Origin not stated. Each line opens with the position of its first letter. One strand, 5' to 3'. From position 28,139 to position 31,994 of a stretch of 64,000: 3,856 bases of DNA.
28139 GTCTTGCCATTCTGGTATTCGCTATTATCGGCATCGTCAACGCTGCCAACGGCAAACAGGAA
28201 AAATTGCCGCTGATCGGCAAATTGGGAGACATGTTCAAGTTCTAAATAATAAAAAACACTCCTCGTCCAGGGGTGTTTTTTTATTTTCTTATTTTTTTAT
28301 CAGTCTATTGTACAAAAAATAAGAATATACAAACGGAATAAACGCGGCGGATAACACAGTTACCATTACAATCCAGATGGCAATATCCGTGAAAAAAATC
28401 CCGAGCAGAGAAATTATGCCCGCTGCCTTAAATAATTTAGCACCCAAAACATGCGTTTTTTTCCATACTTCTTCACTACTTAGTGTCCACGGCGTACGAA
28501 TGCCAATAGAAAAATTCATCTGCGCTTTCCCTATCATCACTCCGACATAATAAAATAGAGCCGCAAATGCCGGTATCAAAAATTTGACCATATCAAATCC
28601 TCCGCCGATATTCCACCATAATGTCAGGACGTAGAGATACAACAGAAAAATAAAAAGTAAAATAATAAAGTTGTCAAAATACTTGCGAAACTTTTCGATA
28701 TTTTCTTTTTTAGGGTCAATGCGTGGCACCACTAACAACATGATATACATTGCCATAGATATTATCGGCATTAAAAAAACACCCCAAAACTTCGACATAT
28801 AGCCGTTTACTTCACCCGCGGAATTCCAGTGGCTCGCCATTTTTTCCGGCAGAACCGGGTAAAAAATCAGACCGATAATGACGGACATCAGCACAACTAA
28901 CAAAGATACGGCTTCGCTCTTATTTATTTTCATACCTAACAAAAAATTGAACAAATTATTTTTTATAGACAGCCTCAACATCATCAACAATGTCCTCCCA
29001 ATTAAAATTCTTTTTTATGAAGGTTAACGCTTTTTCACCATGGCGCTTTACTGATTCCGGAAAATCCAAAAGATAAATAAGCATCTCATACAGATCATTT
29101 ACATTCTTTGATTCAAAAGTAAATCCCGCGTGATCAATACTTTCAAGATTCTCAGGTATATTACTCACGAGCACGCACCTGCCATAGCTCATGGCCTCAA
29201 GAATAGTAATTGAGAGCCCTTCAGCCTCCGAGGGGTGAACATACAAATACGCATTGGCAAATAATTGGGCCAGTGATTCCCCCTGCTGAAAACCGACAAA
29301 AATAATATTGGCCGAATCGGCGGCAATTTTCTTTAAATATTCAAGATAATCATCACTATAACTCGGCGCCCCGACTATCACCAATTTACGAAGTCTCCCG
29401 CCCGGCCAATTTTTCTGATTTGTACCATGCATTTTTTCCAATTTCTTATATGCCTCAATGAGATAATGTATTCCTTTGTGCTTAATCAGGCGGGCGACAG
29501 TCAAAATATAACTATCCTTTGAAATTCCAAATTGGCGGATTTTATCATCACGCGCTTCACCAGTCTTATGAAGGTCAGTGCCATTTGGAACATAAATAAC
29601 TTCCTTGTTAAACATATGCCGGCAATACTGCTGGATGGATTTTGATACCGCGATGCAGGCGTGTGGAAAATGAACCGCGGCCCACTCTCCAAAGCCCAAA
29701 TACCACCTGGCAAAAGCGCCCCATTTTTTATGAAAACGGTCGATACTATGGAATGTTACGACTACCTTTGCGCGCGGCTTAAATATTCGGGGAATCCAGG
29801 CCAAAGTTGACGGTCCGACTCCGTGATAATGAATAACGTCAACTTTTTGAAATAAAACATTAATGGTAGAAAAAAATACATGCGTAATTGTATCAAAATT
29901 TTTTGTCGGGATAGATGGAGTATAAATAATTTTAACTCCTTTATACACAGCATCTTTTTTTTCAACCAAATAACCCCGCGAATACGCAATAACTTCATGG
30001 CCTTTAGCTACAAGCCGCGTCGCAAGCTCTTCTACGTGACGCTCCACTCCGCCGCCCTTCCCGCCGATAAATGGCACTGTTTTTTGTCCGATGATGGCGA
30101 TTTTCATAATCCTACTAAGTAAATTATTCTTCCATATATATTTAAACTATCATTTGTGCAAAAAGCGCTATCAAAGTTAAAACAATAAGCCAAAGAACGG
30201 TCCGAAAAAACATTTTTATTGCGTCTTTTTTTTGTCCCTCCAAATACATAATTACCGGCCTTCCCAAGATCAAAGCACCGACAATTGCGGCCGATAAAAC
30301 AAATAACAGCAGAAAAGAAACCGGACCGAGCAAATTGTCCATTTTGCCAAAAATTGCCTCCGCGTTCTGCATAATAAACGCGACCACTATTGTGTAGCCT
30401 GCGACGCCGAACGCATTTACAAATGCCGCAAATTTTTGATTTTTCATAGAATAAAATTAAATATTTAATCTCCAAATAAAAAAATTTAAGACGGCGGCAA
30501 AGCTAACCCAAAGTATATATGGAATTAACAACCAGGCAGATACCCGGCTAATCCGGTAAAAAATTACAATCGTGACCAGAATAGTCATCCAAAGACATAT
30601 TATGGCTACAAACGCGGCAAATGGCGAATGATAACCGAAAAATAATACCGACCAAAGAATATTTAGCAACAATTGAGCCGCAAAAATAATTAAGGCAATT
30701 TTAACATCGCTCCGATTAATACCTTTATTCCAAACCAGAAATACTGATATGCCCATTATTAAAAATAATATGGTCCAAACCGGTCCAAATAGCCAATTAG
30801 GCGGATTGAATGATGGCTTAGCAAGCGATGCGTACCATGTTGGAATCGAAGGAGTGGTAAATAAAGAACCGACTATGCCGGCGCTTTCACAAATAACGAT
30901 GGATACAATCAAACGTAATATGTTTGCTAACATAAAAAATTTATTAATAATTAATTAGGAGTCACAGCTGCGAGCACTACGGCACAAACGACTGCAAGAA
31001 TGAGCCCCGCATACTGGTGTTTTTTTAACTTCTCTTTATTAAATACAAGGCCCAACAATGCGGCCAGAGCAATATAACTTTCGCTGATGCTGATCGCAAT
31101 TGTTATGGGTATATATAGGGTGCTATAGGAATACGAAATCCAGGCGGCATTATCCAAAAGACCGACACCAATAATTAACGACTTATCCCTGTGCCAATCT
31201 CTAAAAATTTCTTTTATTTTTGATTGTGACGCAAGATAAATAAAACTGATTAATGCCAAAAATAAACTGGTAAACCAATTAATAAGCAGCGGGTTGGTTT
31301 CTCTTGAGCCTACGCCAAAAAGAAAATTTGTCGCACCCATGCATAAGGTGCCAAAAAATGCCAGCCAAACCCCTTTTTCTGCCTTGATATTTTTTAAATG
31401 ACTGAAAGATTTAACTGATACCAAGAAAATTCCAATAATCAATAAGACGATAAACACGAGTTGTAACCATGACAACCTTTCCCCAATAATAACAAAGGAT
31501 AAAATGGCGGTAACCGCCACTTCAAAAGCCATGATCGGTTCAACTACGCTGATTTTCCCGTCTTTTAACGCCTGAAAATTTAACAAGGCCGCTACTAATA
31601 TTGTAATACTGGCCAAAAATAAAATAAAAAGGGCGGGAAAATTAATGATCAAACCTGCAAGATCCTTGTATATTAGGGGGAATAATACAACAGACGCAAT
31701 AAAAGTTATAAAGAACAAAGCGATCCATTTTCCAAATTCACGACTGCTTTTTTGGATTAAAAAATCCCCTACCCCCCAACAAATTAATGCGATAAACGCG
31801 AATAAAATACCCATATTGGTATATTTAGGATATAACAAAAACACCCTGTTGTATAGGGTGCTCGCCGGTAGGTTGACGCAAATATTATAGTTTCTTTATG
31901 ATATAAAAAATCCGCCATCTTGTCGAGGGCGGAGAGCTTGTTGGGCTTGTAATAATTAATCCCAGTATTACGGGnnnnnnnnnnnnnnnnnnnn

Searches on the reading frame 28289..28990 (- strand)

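Call 10: search_protein_families(library=pfam, proteins=[window:28289-28990:-], max_evalue=0.001)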
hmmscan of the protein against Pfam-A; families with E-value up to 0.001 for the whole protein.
window:28289-28990:- (233 aa): 2 families
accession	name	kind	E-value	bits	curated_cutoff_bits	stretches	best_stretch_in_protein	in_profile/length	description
PF07853.16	DUF1648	-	2e-19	69.4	28.7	1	31-77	1-47/49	Domain of unknown function (DUF1648)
PF13630.11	SdpI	-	8.3e-19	68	28.2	1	155-223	1-71/71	SdpI/YfhL protein family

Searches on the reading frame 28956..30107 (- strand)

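Call 10: search_protein_families(library=pfam, proteins=[window:28956-30107:-], max_evalue=0.001)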
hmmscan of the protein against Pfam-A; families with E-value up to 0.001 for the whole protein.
window:28956-30107:- (383 aa): 6 families
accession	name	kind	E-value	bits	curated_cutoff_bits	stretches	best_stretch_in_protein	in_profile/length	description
PF00534.26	Glycos_transf_1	-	7.5e-28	97.6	26.4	1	187-360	3-169/172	Glycosyl transferases group 1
PF13439.12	Glyco_transf_4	-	4.4e-24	85.8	28.5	1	19-180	2-169/170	Glycosyltransferase Family 4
PF13692.12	Glyco_trans_1_4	-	1.1e-22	81.3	27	1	200-348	3-141/142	Glycosyl transferases group 1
PF13579.12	Glyco_trans_4_4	-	3.8e-13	50.5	29.7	1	19-176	1-158/158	Glycosyl transferase 4-like domain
PF20706.3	GT4-conflict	-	2e-09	37.4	26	1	17-316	10-312/385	Family 4 Glycosyltransferase in conflict systems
PF13524.12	Glyco_trans_1_2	-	6.4e-05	23.4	25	1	241-377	16-142/144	Glycosyl transferase-like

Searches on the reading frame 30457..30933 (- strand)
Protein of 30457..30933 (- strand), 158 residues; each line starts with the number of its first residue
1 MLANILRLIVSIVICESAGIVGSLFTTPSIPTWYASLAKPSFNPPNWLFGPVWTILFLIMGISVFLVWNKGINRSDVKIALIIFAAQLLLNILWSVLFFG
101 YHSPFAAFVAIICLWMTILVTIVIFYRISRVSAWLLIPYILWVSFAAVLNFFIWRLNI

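Call 10: search_protein_families(library=pfam, proteins=[window:30457-30933:-], max_evalue=0.001)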
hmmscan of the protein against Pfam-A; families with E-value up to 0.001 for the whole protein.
window:30457-30933:- (158 aa): 1 family
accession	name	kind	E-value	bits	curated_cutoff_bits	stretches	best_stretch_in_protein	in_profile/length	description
PF03073.20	TspO_MBR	-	4.4e-52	176.1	24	1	12-155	2-145/145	TspO/MBR family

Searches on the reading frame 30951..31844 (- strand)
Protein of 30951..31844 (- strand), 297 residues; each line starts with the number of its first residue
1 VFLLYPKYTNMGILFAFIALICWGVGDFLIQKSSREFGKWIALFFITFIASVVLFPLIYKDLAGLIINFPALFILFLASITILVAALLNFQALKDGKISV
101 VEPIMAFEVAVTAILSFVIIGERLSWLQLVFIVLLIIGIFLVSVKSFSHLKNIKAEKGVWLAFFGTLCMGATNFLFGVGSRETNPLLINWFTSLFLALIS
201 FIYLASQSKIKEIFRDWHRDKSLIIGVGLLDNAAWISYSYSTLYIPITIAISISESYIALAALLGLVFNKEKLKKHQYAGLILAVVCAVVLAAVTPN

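Call 10: search_protein_families(library=pfam, proteins=[window:30951-31844:-], max_evalue=0.001)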
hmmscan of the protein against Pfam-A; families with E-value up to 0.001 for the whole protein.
window:30951-31844:- (297 aa): 3 families
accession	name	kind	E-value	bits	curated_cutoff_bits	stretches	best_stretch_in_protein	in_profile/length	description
PF00892.27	EamA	-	3.2e-32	112.1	28.2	2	11-143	2-134/135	EamA-like transporter family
PF05653.20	Mg_trans_NIPA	-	2.8e-06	27.2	26.2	0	80-160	57-136/295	Magnesium transporter NIPA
PF16913.11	PUNUT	-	5.4e-06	26.3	30.6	1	194-292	46-145/321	Purine nucleobase transmembrane transport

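Call 84: search_protein_families(library=ncbifam, proteins=[window:30951-31844:-], max_evalue=0.00001)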
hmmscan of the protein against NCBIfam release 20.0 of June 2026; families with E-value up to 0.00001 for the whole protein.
window:30951-31844:- (297 aa): 0 families
